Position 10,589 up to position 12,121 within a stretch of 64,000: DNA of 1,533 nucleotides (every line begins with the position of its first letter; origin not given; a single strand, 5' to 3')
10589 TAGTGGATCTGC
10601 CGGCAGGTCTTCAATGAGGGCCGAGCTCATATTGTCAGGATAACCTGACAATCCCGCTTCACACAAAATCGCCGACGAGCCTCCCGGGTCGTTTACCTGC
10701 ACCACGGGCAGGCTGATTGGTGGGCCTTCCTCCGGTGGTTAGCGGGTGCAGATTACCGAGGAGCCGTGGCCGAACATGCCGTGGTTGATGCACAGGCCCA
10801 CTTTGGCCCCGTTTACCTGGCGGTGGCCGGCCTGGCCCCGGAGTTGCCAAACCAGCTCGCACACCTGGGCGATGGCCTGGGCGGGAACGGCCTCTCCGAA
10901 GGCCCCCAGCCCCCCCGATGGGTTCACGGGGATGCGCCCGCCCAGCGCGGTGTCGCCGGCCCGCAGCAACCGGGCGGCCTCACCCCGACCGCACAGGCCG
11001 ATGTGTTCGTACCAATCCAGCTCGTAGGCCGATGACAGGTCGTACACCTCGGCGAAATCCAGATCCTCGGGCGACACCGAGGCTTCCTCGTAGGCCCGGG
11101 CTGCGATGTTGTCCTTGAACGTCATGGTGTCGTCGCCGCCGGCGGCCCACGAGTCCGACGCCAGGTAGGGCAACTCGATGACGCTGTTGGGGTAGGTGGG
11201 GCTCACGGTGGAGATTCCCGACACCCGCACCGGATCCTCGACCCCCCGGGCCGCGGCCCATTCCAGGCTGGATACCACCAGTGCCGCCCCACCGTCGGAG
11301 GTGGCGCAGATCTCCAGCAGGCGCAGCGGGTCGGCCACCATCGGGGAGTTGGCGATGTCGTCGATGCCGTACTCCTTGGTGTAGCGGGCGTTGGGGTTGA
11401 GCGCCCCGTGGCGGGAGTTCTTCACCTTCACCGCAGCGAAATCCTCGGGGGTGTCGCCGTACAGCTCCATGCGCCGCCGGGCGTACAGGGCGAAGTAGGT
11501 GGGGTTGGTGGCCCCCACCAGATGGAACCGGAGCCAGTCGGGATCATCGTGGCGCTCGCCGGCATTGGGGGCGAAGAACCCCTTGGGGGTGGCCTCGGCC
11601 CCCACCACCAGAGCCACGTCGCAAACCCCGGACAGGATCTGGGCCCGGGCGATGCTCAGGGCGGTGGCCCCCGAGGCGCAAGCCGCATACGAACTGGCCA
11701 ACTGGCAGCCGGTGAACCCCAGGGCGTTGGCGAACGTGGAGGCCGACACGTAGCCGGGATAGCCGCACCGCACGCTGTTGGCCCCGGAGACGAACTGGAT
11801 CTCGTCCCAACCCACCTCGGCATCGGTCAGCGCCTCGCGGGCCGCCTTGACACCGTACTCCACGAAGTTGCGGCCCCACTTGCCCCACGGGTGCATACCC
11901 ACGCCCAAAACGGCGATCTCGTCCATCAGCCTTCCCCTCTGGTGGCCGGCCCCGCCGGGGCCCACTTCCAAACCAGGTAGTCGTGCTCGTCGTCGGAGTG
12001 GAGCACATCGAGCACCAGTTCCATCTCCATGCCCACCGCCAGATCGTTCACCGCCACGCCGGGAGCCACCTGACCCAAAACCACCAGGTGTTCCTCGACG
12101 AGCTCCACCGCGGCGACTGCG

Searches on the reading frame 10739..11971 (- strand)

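Call 9: search_protein_families(library=pfam, proteins=[window:10739-11971:-], max_evalue=0.001)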
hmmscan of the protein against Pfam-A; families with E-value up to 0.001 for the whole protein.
window:10739-11971:- (410 aa): 4 families
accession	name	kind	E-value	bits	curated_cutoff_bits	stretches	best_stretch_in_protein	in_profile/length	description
PF22691.2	Thiolase_C_1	-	1.1e-32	113.2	28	1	287-406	21-139/144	Thiolase C-terminal domain-like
PF00108.29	Thiolase_N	-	7.5e-08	32.5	26.4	1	38-235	25-258/260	Thiolase, N-terminal domain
PF00109.32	ketoacyl-synt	-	1.3e-05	25.4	20.8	1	75-128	152-204/252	Beta-ketoacyl synthase, N-terminal domain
PF08545.16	ACP_syn_III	-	0.00015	22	24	1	96-130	5-39/80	3-Oxoacyl-[acyl-carrier-protein (ACP)] synthase III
